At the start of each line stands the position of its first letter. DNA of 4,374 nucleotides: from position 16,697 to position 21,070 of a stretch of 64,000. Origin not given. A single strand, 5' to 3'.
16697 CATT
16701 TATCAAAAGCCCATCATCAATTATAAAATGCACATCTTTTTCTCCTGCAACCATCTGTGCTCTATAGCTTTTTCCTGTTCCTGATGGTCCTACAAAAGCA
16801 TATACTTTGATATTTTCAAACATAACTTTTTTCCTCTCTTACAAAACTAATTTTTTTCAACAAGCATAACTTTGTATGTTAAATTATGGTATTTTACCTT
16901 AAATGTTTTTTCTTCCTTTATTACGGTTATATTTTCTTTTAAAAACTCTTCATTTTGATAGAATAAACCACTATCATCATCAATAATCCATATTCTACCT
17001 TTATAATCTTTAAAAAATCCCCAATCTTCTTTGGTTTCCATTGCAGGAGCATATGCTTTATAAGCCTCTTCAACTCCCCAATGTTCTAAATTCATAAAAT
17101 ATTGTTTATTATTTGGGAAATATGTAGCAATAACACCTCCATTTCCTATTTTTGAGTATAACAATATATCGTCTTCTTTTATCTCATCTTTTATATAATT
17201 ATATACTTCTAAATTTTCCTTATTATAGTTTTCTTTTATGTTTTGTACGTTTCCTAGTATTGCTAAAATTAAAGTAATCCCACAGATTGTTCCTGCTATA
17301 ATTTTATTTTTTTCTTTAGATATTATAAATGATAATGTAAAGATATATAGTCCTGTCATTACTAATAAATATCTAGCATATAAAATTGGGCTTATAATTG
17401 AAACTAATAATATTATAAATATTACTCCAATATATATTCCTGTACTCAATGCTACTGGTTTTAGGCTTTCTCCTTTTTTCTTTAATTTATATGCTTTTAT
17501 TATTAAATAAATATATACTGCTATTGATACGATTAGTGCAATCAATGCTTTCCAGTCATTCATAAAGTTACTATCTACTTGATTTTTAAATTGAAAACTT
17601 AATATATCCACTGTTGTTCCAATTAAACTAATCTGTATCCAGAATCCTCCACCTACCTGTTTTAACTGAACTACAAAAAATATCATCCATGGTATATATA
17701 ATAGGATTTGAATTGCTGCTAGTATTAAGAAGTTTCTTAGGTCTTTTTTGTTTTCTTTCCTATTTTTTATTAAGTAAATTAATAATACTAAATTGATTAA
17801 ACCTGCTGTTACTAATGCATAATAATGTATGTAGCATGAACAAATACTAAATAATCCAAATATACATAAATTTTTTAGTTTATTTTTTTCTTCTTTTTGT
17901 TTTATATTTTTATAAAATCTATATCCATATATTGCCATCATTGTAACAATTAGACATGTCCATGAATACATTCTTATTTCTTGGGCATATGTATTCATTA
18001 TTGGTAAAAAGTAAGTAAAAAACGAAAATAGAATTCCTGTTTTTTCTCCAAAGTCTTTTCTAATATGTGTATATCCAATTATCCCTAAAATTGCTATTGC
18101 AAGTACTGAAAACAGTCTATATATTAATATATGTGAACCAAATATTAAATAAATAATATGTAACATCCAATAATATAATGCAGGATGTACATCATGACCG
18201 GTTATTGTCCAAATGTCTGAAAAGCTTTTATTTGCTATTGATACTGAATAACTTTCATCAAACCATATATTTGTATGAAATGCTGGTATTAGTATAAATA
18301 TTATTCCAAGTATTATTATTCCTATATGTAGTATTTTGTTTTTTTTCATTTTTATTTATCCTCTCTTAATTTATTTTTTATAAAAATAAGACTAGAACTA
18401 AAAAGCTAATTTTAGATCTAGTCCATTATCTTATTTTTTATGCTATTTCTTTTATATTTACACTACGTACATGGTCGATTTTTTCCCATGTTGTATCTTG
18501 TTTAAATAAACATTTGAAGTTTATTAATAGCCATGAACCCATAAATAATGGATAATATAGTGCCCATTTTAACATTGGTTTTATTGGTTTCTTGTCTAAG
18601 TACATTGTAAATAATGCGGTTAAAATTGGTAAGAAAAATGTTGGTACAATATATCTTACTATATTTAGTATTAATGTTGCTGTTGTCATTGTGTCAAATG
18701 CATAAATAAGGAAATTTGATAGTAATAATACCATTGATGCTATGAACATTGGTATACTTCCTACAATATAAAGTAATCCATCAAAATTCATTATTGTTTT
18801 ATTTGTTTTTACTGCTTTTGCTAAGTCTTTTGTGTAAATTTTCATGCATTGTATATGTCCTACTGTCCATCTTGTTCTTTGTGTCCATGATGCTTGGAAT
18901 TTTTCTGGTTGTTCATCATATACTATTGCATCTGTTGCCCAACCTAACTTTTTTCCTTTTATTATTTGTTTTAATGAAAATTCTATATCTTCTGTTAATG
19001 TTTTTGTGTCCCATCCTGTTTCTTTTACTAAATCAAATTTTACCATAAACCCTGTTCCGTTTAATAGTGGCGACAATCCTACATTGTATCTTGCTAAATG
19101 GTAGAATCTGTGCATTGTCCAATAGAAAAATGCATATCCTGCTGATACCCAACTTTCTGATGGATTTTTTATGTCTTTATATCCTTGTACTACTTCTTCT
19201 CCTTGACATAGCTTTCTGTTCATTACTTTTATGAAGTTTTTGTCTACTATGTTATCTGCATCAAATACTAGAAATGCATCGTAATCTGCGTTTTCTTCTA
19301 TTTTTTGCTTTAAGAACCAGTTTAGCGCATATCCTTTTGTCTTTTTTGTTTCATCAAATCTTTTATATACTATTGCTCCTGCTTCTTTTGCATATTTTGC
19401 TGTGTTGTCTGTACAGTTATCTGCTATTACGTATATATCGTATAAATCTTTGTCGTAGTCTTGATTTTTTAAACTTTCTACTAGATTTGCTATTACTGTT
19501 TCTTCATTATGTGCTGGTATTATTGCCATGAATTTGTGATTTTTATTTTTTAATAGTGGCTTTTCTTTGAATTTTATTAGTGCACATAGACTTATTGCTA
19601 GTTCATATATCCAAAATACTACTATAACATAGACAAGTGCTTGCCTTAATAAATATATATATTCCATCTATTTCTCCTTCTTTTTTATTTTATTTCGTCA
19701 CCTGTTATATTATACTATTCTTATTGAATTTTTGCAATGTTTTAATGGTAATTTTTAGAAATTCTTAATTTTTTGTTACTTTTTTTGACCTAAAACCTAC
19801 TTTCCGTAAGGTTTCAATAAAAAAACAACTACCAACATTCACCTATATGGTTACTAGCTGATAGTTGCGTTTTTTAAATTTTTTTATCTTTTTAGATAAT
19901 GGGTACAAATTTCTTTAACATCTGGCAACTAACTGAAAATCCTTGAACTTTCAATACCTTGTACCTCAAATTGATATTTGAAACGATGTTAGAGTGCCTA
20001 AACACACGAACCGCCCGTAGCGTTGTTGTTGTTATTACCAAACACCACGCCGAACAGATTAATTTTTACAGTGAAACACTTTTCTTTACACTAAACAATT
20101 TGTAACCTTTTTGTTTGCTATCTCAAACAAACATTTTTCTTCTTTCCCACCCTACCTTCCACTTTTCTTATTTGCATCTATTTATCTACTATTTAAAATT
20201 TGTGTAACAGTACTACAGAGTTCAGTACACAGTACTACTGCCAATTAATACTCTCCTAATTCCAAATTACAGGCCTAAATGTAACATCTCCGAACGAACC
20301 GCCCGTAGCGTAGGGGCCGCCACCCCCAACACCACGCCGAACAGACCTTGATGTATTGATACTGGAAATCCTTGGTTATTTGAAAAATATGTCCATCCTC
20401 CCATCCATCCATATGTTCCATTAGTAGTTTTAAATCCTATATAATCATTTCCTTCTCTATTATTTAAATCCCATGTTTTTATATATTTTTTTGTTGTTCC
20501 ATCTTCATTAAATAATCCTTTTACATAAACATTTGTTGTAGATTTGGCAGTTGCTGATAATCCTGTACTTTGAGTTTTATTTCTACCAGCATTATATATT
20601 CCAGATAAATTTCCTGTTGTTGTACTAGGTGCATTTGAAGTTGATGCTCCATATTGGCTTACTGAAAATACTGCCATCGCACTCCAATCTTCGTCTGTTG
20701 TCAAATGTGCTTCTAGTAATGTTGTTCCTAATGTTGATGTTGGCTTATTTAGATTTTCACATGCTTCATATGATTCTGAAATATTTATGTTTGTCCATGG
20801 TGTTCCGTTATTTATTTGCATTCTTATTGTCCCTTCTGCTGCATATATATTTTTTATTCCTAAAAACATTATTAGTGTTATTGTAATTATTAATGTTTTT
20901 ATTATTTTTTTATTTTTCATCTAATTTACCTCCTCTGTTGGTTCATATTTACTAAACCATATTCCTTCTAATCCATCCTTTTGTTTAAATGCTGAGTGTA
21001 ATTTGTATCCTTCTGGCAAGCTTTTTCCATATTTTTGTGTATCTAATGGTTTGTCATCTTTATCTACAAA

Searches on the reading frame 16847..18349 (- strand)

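Call 3: search_protein_families(library=pfam, proteins=[window:16847-18349:-], max_evalue=1)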
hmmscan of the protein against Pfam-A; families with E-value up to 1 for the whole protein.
window:16847-18349:- (500 aa): 4 families
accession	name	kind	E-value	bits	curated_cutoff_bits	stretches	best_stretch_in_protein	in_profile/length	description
PF13231.12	PMT_2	-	2.1e-07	31.7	26.1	1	55-223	2-159/160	Dolichyl-phosphate-mannose-protein mannosyltransferase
PF19084.5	DUF5775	-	0.11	13.2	28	1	269-299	11-41/81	Family of unknown function (DUF5775)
PF24632.1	DUF7629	-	0.21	11.6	27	0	163-177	40-54/83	Domain of unknown function (DUF7629)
PF10939.13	DUF2631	-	0.94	9.8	25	0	346-374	30-58/66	Protein of unknown function (DUF2631)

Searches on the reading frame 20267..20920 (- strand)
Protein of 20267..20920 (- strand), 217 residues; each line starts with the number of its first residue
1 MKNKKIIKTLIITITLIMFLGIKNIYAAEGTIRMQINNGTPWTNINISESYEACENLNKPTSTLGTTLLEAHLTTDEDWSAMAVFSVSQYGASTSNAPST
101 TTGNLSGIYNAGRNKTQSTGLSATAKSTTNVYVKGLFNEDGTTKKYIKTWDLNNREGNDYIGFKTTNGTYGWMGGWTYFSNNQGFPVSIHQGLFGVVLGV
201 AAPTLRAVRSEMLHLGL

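Call 3: search_protein_families(library=pfam, proteins=[window:20267-20920:-], max_evalue=1)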
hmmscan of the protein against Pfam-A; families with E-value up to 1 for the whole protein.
window:20267-20920:- (217 aa): 0 families

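Call 4: search_protein_families(library=ncbifam, proteins=[window:20267-20920:-], max_evalue=1)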
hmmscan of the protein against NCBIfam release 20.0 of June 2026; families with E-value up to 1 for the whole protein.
window:20267-20920:- (217 aa): 0 families

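Call 19: find_homologous_proteins(query=window:20270-20920:-, max_evalue=0.001)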
Query window:20270-20920:- (217 aa): 217 proteins with E <= 0.001 among 405 candidates; the best 120 are listed.
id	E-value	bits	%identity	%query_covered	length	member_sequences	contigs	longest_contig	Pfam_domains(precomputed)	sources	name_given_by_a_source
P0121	3.2e-120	417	94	92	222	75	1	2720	-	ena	-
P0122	3.5e-87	309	70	92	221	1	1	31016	-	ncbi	-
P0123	7.5e-87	308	69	92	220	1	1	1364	-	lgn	-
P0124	9.9e-86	305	69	92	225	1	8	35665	-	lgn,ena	-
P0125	2.3e-85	303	70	92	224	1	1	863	-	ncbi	-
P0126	5.2e-84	299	68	92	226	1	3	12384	-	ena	-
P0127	6.3e-84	299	67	92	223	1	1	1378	-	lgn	-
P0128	1.1e-83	298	69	92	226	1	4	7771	-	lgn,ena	-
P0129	6.1e-83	296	71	92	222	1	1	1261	-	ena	-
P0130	1.1e-81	292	71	85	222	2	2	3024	-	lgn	-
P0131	3.5e-68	247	61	90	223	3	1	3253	-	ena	-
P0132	1.1e-66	242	60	90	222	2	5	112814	-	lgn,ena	-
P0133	1.4e-66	242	59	91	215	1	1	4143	-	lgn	-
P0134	1.4e-66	242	63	82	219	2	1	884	-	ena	-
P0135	2.0e-66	242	60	90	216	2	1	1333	-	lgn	-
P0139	6.8e-66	240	59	90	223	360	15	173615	-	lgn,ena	-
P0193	2.3e-64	235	58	90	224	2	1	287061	-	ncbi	-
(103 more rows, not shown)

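Call 28: find_encoding_contigs(protein=P0193, flank=10000, max_places=3)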
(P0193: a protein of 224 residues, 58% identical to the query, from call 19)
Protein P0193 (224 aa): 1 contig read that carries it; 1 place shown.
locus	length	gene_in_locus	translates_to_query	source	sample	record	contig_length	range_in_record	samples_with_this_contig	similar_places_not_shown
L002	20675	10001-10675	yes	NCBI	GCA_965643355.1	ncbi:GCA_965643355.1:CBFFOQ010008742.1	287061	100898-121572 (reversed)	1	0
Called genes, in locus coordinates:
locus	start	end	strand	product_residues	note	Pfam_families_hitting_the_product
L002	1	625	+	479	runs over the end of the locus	PF02934:GatB_N, PF02637:GatB_Yqey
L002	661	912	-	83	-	-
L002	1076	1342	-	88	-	PF01649:Ribosomal_S20p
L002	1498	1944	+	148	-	PF02502:LacAB_rpiB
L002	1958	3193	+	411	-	PF00953:Glycos_transf_4, PF00301:Rubredoxin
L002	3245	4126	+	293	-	PF01430:HSP33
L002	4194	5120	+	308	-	PF01368:DHH, PF02833:DHHA2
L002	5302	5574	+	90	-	PF01943:Polysacc_synt (weak)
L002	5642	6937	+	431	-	PF01943:Polysacc_synt, PF13440:Polysacc_synt_3 (weak), PF03023:MurJ, PF01554:MatE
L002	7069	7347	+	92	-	PF00216:Bac_DNA_binding, PF18291:HU-HIG (weak)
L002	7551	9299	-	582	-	PF01336:tRNA_anti-codon, PF00152:tRNA-synt_2, PF02938:GAD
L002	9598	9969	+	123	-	-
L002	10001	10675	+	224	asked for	-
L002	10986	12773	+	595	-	PF01541:GIY-YIG, PF27096:UvrC_M, PF02151:UVR, PF22920:UvrC_RNaseH, PF08459:UvrC_RNaseH_dom, PF12826:HHH_2 (weak), PF14520:HHH_5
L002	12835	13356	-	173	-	-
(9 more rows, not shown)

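Call 29: find_encoding_contigs(protein=P0139, flank=10000, max_places=4)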
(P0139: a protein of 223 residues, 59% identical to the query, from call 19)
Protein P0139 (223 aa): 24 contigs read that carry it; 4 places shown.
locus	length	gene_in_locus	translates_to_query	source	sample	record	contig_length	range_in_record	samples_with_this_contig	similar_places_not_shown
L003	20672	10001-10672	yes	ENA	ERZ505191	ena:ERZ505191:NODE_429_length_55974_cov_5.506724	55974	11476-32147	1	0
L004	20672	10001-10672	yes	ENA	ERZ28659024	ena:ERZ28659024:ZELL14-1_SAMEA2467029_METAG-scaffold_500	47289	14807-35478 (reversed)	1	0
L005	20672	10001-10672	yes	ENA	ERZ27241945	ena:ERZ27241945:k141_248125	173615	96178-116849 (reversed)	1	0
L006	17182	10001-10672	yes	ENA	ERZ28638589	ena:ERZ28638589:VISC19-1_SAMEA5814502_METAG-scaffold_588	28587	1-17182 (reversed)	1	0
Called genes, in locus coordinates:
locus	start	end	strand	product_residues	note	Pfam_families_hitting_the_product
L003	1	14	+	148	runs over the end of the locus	PF02502:LacAB_rpiB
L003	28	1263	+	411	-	PF00953:Glycos_transf_4, PF00301:Rubredoxin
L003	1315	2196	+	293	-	PF01430:HSP33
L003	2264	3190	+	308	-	PF01368:DHH, PF02833:DHHA2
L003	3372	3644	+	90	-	PF01943:Polysacc_synt (weak)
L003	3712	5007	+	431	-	PF01943:Polysacc_synt, PF13440:Polysacc_synt_3 (weak), PF03023:MurJ, PF01554:MatE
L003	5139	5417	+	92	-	PF00216:Bac_DNA_binding, PF18291:HU-HIG (weak)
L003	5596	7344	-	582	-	PF01336:tRNA_anti-codon, PF00152:tRNA-synt_2, PF02938:GAD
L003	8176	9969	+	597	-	-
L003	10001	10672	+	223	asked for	-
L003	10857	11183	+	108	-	-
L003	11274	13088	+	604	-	PF01541:GIY-YIG, PF27096:UvrC_M, PF02151:UVR, PF22920:UvrC_RNaseH, PF08459:UvrC_RNaseH_dom, PF12826:HHH_2 (weak), PF14520:HHH_5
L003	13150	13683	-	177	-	-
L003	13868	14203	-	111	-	-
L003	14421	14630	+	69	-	-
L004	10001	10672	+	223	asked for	-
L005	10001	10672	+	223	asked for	-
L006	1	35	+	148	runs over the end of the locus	PF02502:LacAB_rpiB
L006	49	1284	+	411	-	PF00953:Glycos_transf_4, PF00301:Rubredoxin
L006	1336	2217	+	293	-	PF01430:HSP33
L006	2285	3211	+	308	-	PF01368:DHH, PF02833:DHHA2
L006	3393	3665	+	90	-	PF01943:Polysacc_synt (weak)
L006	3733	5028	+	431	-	PF01943:Polysacc_synt, PF13440:Polysacc_synt_3 (weak), PF03023:MurJ, PF01554:MatE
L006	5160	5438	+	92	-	PF00216:Bac_DNA_binding, PF18291:HU-HIG (weak)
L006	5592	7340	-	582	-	PF01336:tRNA_anti-codon, PF00152:tRNA-synt_2, PF02938:GAD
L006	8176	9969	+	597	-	-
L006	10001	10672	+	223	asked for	-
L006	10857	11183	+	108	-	-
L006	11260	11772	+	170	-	PF01527:HTH_Tnp_1 (faint), PF13518:HTH_28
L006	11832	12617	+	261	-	PF13276:HTH_21, PF00665:rve, PF13683:rve_3, PF13333:rve_2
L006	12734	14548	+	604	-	PF01541:GIY-YIG, PF27096:UvrC_M, PF02151:UVR, PF22920:UvrC_RNaseH, PF08459:UvrC_RNaseH_dom, PF12826:HHH_2 (weak), PF14520:HHH_5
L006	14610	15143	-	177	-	-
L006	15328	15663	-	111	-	-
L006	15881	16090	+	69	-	-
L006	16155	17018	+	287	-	PF10672:Methyltrans_SAM, PF03602:Cons_hypoth95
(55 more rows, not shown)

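Call 48: search_solved_structures(query=A3, max_evalue=10, show_alignments=3)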
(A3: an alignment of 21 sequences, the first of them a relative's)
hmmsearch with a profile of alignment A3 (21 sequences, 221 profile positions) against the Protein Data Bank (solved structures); distinct sequences matched with E-value up to 10: 2.
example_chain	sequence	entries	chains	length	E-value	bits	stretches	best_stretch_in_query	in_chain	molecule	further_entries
5wb5_A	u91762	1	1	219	0.62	12.9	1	36-109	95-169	Putative eukaryotic translation initiation factor eIF-4E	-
9lnu_A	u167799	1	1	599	0.64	12.9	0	87-192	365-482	Structure of MBP tagged H2A.W-H2B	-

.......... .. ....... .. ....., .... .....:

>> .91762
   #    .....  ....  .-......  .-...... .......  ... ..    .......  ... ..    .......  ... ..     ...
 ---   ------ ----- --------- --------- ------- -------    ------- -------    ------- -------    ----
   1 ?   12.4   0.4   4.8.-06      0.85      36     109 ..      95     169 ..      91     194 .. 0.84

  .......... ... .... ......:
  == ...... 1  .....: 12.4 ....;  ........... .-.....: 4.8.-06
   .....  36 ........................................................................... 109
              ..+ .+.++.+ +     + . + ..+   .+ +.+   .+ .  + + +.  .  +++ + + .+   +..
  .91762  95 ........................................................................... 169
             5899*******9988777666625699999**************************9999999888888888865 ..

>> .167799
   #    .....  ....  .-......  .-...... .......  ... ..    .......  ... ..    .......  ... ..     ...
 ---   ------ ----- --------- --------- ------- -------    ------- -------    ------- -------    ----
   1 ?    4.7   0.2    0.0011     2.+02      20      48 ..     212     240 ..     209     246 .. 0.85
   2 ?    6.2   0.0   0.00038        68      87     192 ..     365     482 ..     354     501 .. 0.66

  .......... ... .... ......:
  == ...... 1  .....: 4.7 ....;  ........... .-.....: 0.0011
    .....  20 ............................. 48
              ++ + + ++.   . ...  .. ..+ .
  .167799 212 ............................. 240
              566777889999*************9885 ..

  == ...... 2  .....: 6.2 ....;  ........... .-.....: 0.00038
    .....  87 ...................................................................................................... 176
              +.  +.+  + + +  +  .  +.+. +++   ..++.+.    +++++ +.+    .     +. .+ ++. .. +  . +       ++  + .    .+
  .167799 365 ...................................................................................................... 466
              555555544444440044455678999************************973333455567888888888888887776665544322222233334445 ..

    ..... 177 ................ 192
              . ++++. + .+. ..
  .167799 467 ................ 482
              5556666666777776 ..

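Call 49: search_protein_families(library=pfam, proteins=[P0121, P0139, P0124], max_evalue=10)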
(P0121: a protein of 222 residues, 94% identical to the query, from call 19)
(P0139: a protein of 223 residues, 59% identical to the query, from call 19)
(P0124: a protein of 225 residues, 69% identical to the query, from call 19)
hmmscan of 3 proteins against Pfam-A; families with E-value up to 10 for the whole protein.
P0121 (222 aa): 0 families

P0139 (223 aa): 0 families

P0124 (225 aa): 1 family
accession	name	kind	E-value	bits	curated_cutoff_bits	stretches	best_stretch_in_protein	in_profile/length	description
PF16369.11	GH43_C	-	0.052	14.5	23.4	1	90-171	4-69/100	C-terminal lipocalin-like domain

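Call 76: find_encoding_contigs(protein=P0121, flank=10000, max_places=5)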
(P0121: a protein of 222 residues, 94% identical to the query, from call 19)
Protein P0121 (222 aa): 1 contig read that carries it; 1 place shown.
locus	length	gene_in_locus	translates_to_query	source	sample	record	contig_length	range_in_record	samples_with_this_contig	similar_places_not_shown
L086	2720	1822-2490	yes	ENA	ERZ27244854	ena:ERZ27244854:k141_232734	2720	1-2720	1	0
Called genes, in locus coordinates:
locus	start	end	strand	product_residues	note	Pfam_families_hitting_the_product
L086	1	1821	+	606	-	?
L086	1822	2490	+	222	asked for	-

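Call 85: search_protein_families(library=phrogs, proteins=[P0121], max_evalue=0.01)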
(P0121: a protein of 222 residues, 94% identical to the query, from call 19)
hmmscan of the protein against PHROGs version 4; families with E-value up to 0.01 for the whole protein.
P0121 (222 aa): 0 families
